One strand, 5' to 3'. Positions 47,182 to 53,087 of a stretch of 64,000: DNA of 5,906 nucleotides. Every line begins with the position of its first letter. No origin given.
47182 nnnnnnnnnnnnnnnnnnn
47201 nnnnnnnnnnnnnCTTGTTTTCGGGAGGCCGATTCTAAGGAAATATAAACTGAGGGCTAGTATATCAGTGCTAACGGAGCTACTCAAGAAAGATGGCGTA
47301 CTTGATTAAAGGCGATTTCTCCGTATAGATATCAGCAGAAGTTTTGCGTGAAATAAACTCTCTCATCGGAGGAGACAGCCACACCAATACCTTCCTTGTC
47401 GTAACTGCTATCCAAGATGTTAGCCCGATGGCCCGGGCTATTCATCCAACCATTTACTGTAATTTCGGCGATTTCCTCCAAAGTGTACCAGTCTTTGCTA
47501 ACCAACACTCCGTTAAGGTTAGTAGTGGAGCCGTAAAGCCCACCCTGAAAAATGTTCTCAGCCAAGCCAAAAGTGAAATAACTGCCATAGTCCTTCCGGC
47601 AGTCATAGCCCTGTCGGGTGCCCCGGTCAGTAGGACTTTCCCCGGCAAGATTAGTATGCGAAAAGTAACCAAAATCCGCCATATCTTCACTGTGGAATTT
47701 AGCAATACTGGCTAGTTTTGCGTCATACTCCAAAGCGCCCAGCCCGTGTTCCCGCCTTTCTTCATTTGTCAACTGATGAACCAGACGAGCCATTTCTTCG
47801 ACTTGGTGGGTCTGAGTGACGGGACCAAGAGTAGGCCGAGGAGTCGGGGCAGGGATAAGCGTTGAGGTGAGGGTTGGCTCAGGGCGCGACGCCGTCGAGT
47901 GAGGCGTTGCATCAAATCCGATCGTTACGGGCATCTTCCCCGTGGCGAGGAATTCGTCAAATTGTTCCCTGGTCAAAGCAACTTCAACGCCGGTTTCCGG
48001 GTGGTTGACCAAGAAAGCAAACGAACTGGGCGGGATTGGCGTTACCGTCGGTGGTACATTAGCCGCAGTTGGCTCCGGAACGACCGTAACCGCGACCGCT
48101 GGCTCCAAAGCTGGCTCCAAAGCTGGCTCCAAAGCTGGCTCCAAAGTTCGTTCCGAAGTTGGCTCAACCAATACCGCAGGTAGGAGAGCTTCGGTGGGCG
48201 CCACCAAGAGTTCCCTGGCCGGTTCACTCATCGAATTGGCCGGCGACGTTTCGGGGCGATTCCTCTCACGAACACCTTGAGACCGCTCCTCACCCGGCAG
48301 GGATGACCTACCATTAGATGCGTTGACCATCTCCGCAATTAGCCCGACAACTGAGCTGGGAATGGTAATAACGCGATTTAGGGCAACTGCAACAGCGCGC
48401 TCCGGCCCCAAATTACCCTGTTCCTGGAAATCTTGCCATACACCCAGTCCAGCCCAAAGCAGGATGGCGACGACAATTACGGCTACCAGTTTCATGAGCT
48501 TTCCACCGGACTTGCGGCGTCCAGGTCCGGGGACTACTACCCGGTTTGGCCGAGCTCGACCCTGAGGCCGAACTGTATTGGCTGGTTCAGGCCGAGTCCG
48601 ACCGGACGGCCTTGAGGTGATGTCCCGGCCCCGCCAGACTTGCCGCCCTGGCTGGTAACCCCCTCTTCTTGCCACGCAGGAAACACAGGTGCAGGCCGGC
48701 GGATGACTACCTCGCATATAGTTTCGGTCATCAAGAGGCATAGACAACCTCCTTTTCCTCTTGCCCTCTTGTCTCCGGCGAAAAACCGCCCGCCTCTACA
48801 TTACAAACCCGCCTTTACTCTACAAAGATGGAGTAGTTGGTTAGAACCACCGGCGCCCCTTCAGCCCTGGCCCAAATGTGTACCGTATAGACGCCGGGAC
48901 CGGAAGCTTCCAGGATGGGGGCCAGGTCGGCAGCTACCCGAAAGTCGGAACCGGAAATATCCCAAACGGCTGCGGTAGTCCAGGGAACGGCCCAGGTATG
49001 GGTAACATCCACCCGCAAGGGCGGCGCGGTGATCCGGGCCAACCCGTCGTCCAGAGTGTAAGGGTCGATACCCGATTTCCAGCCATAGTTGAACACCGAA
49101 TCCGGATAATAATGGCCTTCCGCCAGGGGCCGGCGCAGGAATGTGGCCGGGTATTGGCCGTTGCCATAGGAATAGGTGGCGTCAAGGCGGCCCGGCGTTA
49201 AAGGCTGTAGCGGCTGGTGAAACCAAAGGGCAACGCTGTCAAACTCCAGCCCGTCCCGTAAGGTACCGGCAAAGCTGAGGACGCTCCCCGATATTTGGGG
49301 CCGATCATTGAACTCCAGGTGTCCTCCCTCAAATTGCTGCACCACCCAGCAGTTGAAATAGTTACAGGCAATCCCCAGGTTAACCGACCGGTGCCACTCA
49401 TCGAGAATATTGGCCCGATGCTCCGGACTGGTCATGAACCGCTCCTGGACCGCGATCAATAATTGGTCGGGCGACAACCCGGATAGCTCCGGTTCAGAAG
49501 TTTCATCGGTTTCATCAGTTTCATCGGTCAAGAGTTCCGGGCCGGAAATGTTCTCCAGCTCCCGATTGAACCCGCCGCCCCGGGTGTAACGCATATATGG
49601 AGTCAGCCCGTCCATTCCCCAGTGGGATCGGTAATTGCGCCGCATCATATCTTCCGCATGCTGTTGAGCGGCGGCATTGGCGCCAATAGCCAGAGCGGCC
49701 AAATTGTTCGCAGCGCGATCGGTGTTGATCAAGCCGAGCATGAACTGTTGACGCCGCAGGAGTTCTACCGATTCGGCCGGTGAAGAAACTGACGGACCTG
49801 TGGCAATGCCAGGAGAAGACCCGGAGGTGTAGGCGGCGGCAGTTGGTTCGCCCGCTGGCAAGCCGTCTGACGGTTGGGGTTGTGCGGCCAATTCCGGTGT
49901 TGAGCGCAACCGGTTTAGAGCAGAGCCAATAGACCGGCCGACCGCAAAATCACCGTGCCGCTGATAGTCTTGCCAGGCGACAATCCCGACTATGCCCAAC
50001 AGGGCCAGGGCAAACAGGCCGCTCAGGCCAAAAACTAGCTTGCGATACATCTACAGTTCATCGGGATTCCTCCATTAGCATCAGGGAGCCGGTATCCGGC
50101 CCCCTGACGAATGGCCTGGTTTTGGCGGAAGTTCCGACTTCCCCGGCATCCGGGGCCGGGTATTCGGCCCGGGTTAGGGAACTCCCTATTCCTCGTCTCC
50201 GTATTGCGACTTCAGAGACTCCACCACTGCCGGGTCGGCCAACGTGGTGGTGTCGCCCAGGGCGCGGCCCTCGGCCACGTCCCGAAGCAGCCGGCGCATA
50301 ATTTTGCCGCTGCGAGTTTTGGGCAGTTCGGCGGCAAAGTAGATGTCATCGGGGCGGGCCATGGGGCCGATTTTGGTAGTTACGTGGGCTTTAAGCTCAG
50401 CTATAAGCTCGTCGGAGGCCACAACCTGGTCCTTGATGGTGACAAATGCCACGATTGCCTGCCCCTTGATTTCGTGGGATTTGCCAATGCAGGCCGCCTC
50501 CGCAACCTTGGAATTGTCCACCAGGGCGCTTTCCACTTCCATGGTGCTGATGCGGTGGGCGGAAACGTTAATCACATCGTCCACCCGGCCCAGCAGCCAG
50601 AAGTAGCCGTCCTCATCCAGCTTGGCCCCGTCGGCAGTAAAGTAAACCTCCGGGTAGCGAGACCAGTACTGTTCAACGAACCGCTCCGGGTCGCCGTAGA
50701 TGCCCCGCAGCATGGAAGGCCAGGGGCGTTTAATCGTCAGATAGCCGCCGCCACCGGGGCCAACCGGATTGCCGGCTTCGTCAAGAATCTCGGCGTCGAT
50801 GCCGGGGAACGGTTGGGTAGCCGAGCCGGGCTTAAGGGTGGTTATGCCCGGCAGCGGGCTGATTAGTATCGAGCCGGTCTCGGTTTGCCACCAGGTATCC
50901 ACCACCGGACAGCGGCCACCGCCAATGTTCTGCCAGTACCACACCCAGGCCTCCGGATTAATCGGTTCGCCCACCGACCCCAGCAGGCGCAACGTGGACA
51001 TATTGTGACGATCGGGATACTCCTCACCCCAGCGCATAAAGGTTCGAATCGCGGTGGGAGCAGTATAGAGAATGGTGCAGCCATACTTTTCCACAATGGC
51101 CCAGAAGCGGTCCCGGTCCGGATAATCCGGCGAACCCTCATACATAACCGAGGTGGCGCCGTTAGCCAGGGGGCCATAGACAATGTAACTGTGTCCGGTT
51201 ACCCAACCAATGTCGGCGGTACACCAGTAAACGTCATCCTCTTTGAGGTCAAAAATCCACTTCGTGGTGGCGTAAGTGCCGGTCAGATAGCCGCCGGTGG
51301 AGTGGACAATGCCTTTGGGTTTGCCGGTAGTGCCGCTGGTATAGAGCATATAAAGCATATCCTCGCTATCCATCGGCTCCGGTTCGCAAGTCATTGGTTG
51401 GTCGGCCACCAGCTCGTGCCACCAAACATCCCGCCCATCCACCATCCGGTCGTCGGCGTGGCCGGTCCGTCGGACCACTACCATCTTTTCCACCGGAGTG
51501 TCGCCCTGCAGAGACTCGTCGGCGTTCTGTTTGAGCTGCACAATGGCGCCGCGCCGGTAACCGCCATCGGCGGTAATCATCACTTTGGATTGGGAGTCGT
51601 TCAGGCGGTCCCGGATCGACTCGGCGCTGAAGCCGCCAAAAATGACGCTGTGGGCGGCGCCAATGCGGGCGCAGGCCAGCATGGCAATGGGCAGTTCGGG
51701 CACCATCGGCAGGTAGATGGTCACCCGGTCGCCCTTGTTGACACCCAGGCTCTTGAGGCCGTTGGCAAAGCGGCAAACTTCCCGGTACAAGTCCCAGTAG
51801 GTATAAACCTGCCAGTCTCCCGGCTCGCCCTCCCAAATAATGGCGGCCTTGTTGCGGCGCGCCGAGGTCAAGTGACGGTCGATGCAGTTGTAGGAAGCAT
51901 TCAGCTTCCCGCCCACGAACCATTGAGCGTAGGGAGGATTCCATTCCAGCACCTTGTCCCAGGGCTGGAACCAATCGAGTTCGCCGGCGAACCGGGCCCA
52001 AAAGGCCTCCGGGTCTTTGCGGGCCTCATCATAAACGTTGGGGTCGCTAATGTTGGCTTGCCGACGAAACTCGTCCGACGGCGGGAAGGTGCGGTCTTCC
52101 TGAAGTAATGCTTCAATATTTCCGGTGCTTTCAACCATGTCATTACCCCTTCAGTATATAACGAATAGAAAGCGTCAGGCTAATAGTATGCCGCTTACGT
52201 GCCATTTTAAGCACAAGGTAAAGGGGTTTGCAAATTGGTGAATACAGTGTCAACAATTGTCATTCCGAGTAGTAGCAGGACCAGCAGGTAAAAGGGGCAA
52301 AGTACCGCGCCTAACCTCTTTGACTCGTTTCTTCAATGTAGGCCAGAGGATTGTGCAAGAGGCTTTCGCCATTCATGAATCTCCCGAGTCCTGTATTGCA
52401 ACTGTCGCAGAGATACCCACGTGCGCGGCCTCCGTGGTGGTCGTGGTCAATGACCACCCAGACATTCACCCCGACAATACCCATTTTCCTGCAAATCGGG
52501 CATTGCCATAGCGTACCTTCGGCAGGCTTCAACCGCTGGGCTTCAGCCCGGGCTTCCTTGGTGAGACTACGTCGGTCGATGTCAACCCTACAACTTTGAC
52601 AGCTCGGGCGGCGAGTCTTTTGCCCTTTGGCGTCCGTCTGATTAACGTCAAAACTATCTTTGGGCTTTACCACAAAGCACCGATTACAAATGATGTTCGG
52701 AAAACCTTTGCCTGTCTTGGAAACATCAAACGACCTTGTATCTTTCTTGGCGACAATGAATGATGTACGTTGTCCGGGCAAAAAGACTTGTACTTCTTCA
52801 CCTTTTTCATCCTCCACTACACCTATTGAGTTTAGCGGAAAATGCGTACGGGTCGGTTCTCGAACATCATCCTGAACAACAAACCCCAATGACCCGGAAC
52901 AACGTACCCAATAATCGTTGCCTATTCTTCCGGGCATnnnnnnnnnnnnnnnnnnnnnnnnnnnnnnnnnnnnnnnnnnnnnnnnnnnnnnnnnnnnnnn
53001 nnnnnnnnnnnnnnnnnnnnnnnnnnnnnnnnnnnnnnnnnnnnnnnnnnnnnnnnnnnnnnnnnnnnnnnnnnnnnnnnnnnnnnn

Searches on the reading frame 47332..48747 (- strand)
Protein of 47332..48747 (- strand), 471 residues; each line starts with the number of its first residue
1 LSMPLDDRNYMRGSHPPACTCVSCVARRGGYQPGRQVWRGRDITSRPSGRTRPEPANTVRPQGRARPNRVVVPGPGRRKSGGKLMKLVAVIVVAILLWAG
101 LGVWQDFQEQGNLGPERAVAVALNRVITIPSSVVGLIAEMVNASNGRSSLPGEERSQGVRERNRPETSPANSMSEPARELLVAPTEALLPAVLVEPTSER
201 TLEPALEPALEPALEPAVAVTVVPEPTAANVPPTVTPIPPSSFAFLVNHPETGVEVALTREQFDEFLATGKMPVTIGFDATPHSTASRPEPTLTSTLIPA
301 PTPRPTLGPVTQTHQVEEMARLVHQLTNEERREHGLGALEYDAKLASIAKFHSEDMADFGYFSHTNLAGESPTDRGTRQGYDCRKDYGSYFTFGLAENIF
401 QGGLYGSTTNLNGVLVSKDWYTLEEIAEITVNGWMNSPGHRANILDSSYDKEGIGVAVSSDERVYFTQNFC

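Call 45: search_protein_families(library=ncbifam, proteins=[window:47332-48747:-], max_evalue=0.001)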
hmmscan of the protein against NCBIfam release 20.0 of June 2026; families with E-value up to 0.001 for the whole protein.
window:47332-48747:- (471 aa): 2 families
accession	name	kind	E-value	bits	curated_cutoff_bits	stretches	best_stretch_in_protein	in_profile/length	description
TIGR02909.1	spore_YkwD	subfamily_domain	6.4e-23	81.1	171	1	321-471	6-126/127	uncharacterized protein, YkwD family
NF052539.1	DivAsocLipDalA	equivalog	2.9e-10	40.2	200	1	285-383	14-111/169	divisome-associated lipoprotein DalA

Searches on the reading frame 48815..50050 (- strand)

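Call 45: search_protein_families(library=ncbifam, proteins=[window:48815-50050:-], max_evalue=0.001)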
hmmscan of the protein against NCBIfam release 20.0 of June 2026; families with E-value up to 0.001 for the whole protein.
window:48815-50050:- (411 aa): 2 families
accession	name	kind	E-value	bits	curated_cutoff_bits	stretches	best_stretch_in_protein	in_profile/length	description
NF052539.1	DivAsocLipDalA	equivalog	5.5e-09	36.1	200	1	101-165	48-113/169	divisome-associated lipoprotein DalA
TIGR02909.1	spore_YkwD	subfamily_domain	2.8e-08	33.7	171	0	102-144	6-50/127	uncharacterized protein, YkwD family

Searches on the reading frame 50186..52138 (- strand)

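Call 45: search_protein_families(library=ncbifam, proteins=[window:50186-52138:-], max_evalue=0.001)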
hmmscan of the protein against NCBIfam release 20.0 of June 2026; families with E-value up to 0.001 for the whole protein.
window:50186-52138:- (650 aa): 100 families (the best 25 are shown)
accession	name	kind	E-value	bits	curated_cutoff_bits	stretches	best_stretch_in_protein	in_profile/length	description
NF001208.0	PRK00174.1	subfamily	0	1031.4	657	1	9-646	3-645/649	acetate--CoA ligase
TIGR02188.1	Ac_CoA_lig_AcsA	equivalog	5.5e-298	989.5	724.95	1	34-644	9-628/629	acetate--CoA ligase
NF007815.0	PRK10524.1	equivalog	7.9e-182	606.1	955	1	34-645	6-626/629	propionate--CoA ligase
TIGR02316.1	propion_prpE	equivalog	1.6e-168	562.2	827.4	1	35-643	6-623/628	propionate--CoA ligase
NF003313.0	PRK04319.1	equivalog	2.5e-160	534.5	729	1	72-634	36-573/574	acetate--CoA ligase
NF002937.0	PRK03584.1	subfamily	2.4e-99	333.3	639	1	41-643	47-649/657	acetoacetate--CoA ligase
NF047394.1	AcylCoAsynMbcS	equivalog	2.3e-81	274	850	1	86-622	18-520/525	acyl-CoA synthetase MbcS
TIGR01217.1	ac_ac_CoA_syn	equivalog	1e-76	258.5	520.9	1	39-639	44-641/652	acetoacetate--CoA ligase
NF004837.0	PRK06187.1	subfamily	2.2e-70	237.4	476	1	88-623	15-523/531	long-chain-fatty-acid--CoA ligase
TIGR02262.1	benz_CoA_lig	subfamily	2.6e-60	204.6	375.25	1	78-620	2-507/508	benzoate-CoA ligase family protein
NF053567.1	HBDA_AROS1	equivalog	9.6e-57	192.5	1000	1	77-621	10-518/523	3-hydroxybenzoate--CoA ligase HbdA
NF006182.0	PRK08316.1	subfamily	5e-53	180.4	663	1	94-622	24-517/523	fatty acyl-CoA synthetase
NF005714.0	PRK07529.1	subfamily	2.3e-51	174.9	632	1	110-628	62-582/640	acyl-CoA synthetase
NF006181.0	PRK08314.1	subfamily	3.5e-47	160.9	705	1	110-624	48-556/563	long-chain-fatty-acid--CoA ligase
TIGR03098.1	ligase_PEP_1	hypoth_equivalog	8.7e-46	156.4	592.35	1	110-619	24-515/517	acyl-CoA ligase (AMP-forming), exosortase A system-associated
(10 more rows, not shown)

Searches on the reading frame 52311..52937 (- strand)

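Call 58: search_protein_families(library=pfam, proteins=[window:52311-52937:-], max_evalue=0.01)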
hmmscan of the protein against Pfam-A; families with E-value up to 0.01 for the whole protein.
window:52311-52937:- (208 aa): 2 families
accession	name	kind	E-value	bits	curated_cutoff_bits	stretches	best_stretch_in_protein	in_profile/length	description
PF18275.7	His_Me_b4a2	-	9.4e-21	74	25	1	71-121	1-51/52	His-Me finger endonuclease beta4-alpha2 domain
PF02945.21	Endonuclease_7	-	1.9e-13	50.6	23.6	1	130-202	12-81/82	Recombination endonuclease VII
